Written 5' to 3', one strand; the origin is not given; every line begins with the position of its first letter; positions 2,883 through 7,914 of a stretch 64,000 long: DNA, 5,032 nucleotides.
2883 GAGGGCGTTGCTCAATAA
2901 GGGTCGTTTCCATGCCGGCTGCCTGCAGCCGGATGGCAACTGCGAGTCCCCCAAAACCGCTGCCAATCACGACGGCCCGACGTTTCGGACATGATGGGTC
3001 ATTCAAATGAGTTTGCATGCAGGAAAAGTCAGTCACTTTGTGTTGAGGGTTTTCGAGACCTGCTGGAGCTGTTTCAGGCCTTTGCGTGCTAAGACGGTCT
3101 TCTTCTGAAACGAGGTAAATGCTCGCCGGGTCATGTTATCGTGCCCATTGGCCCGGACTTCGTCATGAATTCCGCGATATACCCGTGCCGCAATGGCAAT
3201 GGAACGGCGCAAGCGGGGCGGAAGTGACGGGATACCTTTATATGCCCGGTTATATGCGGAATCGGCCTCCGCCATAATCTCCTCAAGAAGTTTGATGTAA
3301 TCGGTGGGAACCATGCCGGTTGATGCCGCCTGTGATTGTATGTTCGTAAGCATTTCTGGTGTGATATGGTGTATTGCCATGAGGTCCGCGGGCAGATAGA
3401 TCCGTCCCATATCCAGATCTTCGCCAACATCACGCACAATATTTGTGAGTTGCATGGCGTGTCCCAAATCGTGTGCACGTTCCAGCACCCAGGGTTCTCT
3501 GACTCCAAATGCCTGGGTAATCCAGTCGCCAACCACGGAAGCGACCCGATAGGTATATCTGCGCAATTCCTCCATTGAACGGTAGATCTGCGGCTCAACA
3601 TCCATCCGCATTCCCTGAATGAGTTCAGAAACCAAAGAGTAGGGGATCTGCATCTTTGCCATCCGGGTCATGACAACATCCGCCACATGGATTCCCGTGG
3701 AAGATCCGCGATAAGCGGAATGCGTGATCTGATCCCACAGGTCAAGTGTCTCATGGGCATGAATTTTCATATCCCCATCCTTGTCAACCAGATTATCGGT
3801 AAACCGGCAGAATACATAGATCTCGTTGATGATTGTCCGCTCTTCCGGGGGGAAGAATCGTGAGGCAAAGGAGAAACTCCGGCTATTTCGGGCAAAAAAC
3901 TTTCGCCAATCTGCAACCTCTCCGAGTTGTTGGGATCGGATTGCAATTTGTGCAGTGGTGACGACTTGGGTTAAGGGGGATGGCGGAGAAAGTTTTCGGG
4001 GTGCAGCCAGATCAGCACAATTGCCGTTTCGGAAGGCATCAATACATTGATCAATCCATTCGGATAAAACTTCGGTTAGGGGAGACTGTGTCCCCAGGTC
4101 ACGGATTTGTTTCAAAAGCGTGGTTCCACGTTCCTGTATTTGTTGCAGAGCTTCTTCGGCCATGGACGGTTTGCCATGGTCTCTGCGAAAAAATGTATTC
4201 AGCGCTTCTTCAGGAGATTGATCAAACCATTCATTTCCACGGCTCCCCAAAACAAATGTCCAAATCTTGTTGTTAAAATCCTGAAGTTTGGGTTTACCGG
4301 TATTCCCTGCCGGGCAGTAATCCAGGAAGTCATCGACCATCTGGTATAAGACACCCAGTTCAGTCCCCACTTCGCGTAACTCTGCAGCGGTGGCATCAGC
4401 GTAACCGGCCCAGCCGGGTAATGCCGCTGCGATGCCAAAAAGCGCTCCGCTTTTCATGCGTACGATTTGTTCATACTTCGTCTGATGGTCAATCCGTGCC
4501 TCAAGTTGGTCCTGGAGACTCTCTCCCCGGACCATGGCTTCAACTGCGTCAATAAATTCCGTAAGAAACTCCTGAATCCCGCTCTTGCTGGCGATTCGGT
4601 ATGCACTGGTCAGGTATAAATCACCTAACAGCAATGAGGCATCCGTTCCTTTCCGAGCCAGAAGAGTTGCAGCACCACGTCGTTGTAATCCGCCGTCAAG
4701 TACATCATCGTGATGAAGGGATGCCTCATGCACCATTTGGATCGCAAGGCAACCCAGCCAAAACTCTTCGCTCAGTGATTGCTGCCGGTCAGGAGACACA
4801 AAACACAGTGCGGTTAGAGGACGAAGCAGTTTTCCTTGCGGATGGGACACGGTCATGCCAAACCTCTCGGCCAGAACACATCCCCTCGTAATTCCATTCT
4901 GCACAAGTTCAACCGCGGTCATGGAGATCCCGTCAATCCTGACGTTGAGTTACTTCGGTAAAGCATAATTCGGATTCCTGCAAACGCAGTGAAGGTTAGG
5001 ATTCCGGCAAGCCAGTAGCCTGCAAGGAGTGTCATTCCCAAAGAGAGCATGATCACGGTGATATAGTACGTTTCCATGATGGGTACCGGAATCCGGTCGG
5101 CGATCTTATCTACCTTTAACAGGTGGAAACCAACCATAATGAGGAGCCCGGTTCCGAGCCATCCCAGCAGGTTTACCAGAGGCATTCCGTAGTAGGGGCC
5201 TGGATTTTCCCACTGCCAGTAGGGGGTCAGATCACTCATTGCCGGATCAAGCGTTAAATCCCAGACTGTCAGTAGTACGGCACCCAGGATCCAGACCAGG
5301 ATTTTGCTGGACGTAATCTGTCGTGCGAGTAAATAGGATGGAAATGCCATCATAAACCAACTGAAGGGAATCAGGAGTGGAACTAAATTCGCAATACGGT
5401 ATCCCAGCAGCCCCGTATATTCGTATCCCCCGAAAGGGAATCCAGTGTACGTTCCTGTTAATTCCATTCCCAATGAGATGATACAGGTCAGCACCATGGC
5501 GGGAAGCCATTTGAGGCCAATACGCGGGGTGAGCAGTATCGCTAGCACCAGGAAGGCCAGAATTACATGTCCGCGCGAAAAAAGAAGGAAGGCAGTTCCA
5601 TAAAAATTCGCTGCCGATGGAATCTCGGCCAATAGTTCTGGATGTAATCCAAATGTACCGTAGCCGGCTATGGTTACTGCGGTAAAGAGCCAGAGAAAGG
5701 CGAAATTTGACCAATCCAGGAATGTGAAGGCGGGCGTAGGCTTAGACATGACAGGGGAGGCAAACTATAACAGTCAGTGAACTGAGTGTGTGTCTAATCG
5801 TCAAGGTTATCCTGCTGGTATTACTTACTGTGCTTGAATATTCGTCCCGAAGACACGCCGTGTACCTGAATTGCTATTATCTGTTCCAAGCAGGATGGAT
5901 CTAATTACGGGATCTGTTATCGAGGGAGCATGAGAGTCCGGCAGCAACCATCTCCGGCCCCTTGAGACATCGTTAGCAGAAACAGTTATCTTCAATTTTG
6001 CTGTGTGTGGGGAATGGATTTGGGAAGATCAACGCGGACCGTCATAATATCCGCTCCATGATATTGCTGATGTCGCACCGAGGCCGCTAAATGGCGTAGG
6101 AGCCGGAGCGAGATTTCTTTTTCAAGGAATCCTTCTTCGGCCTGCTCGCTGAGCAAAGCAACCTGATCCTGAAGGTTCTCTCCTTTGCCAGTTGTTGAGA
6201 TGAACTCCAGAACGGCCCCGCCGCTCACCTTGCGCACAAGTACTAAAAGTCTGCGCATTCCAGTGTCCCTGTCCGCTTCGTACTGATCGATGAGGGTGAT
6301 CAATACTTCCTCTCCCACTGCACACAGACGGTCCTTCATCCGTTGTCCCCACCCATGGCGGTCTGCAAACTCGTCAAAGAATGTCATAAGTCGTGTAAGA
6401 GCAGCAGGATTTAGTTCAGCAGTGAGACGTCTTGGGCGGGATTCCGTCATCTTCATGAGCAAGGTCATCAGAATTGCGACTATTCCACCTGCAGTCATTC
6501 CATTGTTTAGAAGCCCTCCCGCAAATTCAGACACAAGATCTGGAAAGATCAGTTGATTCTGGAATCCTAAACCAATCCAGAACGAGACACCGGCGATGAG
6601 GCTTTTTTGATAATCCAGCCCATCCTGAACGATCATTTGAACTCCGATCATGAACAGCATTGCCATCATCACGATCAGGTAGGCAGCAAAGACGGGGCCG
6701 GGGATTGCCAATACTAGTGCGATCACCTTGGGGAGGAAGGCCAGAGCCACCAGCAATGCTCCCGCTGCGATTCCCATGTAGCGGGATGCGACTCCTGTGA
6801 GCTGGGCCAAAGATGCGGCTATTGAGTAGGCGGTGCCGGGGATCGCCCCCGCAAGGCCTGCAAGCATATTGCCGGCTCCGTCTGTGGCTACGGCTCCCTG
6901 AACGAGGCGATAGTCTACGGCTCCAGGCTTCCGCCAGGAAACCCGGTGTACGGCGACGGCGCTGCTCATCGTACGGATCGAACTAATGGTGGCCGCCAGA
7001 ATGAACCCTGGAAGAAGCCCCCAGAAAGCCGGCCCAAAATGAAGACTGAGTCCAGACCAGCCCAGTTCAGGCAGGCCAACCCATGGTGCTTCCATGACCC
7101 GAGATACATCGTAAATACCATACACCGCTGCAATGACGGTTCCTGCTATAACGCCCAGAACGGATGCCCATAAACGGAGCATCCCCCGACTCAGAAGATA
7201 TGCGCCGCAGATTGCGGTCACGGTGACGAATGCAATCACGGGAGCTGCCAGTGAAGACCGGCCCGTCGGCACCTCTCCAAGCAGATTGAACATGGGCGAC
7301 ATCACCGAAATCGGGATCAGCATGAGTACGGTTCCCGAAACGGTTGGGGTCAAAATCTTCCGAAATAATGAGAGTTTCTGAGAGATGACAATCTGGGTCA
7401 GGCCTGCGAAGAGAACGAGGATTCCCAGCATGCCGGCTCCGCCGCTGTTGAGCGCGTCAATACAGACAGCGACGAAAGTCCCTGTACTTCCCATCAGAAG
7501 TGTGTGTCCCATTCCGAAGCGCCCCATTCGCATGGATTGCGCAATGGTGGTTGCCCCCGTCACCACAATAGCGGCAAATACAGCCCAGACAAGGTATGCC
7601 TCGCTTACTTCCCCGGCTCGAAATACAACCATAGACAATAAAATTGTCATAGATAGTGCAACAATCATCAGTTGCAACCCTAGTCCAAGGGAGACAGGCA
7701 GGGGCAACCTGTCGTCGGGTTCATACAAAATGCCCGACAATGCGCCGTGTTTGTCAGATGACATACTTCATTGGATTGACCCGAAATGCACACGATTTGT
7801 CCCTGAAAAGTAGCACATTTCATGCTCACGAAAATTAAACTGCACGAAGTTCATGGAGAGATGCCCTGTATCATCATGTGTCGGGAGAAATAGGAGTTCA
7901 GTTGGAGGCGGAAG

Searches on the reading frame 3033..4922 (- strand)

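Call 72: search_protein_families(library=pfam, proteins=[window:3033-4922:-], max_evalue=0.00001)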
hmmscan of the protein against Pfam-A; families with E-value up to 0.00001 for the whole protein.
window:3033-4922:- (629 aa): 2 families
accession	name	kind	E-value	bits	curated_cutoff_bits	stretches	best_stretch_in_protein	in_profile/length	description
PF00494.24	SQS_PSY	-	2.4e-62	211.4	26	1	345-603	3-259/263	Squalene/phytoene synthase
PF00348.22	polyprenyl_synt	-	7.4e-33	114.2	27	1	25-260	11-249/251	Polyprenyl synthetase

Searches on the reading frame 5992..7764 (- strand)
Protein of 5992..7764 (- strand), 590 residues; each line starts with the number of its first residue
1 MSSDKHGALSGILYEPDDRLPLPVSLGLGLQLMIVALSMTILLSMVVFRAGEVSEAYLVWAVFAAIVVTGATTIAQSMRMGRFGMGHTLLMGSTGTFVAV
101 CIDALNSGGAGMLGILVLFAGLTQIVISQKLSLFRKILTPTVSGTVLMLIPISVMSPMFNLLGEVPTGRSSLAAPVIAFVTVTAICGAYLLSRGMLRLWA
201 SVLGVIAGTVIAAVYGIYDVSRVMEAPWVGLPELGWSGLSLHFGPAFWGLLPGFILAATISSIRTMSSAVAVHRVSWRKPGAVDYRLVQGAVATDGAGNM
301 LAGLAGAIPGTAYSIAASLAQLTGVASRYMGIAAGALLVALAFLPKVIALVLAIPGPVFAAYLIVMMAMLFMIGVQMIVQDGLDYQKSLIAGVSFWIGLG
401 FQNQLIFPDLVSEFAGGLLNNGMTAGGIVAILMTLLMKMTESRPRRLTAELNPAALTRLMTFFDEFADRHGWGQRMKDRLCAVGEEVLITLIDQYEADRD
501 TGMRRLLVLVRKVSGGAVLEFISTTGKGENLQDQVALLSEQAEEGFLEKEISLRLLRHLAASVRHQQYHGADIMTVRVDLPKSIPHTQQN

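Call 72: search_protein_families(library=pfam, proteins=[window:5992-7764:-], max_evalue=0.00001)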
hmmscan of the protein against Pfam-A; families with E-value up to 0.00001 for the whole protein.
window:5992-7764:- (590 aa): 1 family
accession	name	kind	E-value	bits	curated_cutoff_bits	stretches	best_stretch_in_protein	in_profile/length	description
PF00860.26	Xan_ur_permease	-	1.5e-39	136.3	27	1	28-401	6-383/389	Permease family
